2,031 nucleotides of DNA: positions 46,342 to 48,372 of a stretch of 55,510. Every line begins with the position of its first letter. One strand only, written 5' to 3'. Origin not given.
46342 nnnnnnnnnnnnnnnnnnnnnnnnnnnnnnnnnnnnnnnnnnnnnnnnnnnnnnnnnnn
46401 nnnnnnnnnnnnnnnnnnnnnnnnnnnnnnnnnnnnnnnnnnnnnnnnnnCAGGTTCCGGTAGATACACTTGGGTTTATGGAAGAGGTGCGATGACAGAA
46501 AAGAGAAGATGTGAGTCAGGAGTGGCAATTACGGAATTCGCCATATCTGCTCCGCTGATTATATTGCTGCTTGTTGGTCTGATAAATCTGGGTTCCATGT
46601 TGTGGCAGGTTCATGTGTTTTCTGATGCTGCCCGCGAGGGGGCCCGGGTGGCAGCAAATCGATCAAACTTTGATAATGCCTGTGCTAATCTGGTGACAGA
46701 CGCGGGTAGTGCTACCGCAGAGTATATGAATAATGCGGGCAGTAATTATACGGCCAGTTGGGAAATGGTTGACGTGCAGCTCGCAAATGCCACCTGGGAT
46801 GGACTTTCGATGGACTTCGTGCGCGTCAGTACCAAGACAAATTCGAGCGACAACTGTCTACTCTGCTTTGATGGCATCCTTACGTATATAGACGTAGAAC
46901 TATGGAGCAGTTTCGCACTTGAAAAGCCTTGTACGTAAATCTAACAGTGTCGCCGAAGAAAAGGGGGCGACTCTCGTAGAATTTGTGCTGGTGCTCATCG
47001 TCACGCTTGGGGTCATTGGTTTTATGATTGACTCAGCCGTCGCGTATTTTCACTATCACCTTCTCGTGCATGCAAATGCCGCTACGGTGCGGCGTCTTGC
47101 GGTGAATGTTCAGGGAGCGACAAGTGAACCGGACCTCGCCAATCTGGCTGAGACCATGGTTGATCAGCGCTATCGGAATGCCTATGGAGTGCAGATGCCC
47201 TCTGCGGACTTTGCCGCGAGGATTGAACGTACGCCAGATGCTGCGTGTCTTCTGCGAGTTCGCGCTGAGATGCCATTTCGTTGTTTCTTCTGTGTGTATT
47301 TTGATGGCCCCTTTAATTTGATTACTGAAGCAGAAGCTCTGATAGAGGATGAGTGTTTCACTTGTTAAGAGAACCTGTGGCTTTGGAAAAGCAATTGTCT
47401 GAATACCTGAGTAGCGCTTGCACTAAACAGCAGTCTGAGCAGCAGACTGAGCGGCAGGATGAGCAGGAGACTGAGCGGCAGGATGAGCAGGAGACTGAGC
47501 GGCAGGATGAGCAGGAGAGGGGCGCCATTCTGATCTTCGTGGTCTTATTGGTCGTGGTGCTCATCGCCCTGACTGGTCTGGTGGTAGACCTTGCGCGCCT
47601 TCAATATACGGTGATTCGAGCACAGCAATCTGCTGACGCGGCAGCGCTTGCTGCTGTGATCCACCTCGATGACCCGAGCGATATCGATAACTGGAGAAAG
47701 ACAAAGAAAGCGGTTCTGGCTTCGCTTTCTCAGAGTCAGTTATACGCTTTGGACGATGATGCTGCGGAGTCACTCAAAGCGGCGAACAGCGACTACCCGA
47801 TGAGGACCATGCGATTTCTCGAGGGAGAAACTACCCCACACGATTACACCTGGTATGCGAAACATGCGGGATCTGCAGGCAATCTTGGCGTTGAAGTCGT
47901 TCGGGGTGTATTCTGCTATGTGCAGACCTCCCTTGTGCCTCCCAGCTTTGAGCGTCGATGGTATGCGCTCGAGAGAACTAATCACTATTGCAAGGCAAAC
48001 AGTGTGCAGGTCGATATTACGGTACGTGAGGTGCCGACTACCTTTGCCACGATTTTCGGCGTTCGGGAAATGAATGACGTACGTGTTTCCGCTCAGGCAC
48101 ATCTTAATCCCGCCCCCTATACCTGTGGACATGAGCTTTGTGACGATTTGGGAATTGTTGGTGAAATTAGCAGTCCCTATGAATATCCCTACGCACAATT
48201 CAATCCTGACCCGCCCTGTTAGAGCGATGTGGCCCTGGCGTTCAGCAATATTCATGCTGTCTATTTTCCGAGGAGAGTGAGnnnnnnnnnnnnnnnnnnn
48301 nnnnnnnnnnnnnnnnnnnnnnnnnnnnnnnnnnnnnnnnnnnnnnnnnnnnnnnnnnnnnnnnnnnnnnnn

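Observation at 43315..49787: Six-gene co-directional cluster joining a mucin-like secreted protein, orphan TadE/TadE/TadG-like proteins and a GT-C-like glycosyltransferase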

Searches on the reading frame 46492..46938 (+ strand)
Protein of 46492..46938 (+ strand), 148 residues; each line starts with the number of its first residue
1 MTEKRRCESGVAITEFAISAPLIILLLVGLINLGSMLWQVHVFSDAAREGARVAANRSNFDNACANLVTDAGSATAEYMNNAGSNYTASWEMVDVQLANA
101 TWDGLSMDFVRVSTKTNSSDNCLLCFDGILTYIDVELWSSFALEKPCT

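Call 3: search_protein_families(library=pfam, proteins=[window:46492-46938:+], max_evalue=1)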
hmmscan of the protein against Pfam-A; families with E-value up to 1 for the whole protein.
window:46492-46938:+ (148 aa): 3 families
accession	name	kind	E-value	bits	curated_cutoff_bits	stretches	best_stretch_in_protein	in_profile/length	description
PF07811.17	TadE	-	2.8e-12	47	22.9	1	10-52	1-43/43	TadE-like protein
PF08285.16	DPM3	-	0.05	14.3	25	1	14-48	34-68/90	Dolichol-phosphate mannosyltransferase subunit 3 (DPM3)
PF00457.24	Glyco_hydro_11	-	0.091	12.9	27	1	71-131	11-71/178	Glycosyl hydrolases family 11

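Call 4: search_protein_families(library=ncbifam, proteins=[window:46492-46938:+], max_evalue=1)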
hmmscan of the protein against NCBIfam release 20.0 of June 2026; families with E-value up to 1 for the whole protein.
window:46492-46938:+ (148 aa): 2 families
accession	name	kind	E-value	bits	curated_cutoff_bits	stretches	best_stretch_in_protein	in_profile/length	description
NF041390.1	TadE_Rv3655c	subfamily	9.1e-05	22.9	40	1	17-77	4-63/101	TadE family type IV pilus minor pilin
NF000075.1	299782351_fosA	exception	0.035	14.2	275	1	67-126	11-70/138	FosA3/FosA4 family fosfomycin resistance glutathione transferase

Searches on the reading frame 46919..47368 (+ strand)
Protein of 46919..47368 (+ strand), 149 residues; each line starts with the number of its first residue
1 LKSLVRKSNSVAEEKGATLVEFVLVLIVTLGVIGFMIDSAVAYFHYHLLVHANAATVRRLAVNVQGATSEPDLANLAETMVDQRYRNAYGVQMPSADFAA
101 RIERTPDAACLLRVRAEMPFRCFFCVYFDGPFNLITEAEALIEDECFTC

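Call 3: search_protein_families(library=pfam, proteins=[window:46919-47368:+], max_evalue=1)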
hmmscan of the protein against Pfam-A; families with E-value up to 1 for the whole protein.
window:46919-47368:+ (149 aa): 3 families
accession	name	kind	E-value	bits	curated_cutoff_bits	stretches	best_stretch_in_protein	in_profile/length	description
PF07811.17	TadE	-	0.0017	18.9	22.9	1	16-58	1-43/43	TadE-like protein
PF02392.22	Ycf4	-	0.024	14.6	34.7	1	21-57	16-52/170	Ycf4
PF16982.10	Flp1_like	-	0.067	13.1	33.5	1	11-33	3-25/49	Putative Flagellin, Flp1-like, domain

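Call 4: search_protein_families(library=ncbifam, proteins=[window:46919-47368:+], max_evalue=1)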
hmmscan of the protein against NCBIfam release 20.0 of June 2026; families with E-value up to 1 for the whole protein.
window:46919-47368:+ (149 aa): 1 family
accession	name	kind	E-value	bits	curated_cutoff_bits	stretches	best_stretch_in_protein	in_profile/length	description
NF002712.0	PRK02542.1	equivalog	0.0037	16.8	220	1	20-58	24-62/188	photosystem I assembly protein Ycf4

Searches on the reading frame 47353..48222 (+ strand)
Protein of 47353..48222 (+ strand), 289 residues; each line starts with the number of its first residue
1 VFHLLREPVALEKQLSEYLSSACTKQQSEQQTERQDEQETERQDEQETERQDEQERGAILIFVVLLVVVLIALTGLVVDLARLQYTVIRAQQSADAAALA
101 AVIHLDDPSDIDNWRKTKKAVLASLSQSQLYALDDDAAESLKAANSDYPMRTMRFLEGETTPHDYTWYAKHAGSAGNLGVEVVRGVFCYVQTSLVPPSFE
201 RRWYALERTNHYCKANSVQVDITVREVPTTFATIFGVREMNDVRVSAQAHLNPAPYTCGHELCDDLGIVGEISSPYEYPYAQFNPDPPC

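Call 3: search_protein_families(library=pfam, proteins=[window:47353-48222:+], max_evalue=1)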
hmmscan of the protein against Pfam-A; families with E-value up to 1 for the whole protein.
window:47353-48222:+ (289 aa): 12 families
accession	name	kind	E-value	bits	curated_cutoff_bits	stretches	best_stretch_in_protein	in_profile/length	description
PF13400.11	Tad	-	1.5e-08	35.3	22.3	1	57-102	1-45/47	Putative Flp pilus-assembly TadE/G-like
PF20185.3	DUF6548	-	0.0014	18.9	27.3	1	7-73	94-159/164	Family of unknown function (DUF6548)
PF09977.15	Tad_C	-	0.0049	18.3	22.1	1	169-249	24-91/93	Putative Tad-like Flp pilus-assembly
PF20225.4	DUF6584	-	0.005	17.3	27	1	12-77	107-167/171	Family of unknown function (DUF6584)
PF06024.17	Orf78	-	0.011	16.5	29.4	1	26-73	28-77/101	Orf78 (ac78)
PF20644.2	Rrn7_cyclin_N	-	0.027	15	24.1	1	21-73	44-96/126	Rrn7/TAF1B, N-terminal cyclin domain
PF10661.14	EssA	-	0.033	14.5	24.1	1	28-78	93-141/147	WXG100 protein secretion system (Wss), protein EssA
PF01292.26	Ni_hydr_CYTB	-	0.061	13.5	30.1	1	36-104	78-144/179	Prokaryotic cytochrome b561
PF13054.11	DUF3915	-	0.086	13.2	26.9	1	31-61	19-49/126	Protein of unknown function (DUF3915)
PF14283.11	CD1107-like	-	0.096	13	26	1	22-71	95-143/158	Mobile element protein CD1107-like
PF15102.11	TMEM154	-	0.18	12.1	30.3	1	16-78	23-82/153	TMEM154 protein family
PF06284.16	Cytomega_UL84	-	0.25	10.2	25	1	8-60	132-188/586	Cytomegalovirus UL84 protein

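Call 4: search_protein_families(library=ncbifam, proteins=[window:47353-48222:+], max_evalue=1)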
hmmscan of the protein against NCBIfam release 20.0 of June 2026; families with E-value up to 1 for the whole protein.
window:47353-48222:+ (289 aa): 12 families
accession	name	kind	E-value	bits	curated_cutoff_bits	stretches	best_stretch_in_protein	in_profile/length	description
TIGR03816.1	tadE_like_DECH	hypoth_equivalog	4.4e-05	23.6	50.95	1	55-105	1-51/109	Rv3654c family TadE-like protein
NF033483.0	PknB_PASTA_kin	equivalog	0.0019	17.3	450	1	25-78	300-353/563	Stk1 family PASTA domain-containing Ser/Thr kinase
NF006283.1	PRK08455.1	equivalog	0.0036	16.9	187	1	44-81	3-41/182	flagellar basal body-associated protein FliL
TIGR03503.1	TIGR03503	hypoth_equivalog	0.0078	15.2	305.6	1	27-78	317-368/374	TIGR03503 family protein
NF039170.1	SdrH_fam_CTERM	subfamily_domain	0.019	15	50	1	25-73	107-155/163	SdrH family protein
NF038218.1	IcmG_DotF_IVB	equivalog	0.036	13.7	200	1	25-72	18-64/266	type IVB secretion system protein IcmG/DotF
NF047909.1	CellAnchorMapZStrp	equivalog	0.043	12.6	700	1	25-107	131-214/474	cell division site-positioning protein MapZ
NF058632.1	SerThrKinPrkT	equivalog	0.059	12.4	280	1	12-71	255-314/322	serine/threonine protein kinase PrkT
NF007061.0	PRK09506.1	equivalog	0.061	11.1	1120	1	26-79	32-86/825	bifunctional glycosyl transferase/transpeptidase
NF041422.1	VirB10_subf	subfamily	0.063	12.8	400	1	13-76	12-73/404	VirB10/TraB/TrbI family type IV secretion system protein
NF041014.1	pilin_ComGG_2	equivalog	0.12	13.1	40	1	55-111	3-59/101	competence type IV pilus minor pilin ComGG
NF033761.1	gliding_GltJ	equivalog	0.19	10.8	450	1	12-97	327-411/671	adventurous gliding motility protein GltJ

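Call 16: find_homologous_proteins(query=window:47353-48222:+, max_evalue=0.001)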
Query window:47353-48222:+ (289 aa): 2 proteins with E <= 0.001 among 6413 candidates.
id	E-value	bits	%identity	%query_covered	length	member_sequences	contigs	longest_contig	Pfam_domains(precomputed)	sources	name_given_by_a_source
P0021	1.8e-184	629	100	97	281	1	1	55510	PF13400.12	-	-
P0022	5.0e-12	64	32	64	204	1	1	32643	PF13400.12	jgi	jgi:uncharacterized membrane protein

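Call 17: find_encoding_contigs(protein=P0022, flank=10000, max_places=3)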
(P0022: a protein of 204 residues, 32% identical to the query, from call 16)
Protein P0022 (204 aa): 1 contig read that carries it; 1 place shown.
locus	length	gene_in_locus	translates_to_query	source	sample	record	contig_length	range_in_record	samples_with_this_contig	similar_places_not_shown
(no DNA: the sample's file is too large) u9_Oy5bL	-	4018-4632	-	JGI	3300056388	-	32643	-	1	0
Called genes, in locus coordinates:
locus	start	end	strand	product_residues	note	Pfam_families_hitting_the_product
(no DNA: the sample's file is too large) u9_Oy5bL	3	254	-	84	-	?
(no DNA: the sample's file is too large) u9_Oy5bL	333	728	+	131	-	PF07883:Cupin_2 (faint)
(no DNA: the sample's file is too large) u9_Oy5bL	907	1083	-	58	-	-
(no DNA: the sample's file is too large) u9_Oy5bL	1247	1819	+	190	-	-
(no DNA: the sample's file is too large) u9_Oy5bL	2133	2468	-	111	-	-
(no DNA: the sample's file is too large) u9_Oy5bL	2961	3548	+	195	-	-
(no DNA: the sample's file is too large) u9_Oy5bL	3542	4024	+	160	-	-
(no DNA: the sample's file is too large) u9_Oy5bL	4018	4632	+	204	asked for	PF13400:Tad (weak)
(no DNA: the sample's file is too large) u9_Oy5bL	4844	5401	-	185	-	-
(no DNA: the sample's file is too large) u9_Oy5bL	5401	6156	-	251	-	-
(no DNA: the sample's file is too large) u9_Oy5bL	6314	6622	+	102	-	-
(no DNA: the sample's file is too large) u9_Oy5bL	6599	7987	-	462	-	PF05977:MFS_3, PF07690:MFS_1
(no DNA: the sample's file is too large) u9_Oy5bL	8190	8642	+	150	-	PF00072:Response_reg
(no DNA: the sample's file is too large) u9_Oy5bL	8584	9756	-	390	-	PF09594:GT87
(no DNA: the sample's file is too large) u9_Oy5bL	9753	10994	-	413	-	PF04230:PS_pyruv_trans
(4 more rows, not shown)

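Call 74: find_related_loci(query=A6, collection=metagenome_contigs, flank=10000)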
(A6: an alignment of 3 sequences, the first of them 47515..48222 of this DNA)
Query A6 (235 aa) in metagenome_contigs; peptide patterns used: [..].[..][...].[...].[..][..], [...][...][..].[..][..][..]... (x = any residue, [..] = any of these).
600 stretches matched a pattern (row limit reached: there are more); 1 encode a relative of the query (tblastn E <= 1e-3); 1 distinct loci.
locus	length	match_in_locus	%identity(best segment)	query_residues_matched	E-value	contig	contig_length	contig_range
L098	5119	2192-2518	31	1-119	2e-8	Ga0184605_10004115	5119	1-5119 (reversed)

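Call 95: search_dna_similar(query=window:47515-48222:+, collection=plasmids, mode=protein, max_evalue=0.001, max_rows=10)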
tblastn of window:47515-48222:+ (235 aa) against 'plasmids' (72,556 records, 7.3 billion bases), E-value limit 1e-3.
No match.

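Call 103: find_related_loci(query=A6, collection=viral_contigs, flank=10000)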
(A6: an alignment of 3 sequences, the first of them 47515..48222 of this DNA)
Query A6 (235 aa) in viral_contigs; peptide patterns used: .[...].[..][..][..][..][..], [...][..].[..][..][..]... (x = any residue, [..] = any of these).
244 stretches matched a pattern, but none encodes a relative of the query by tblastn (E <= 1e-3).
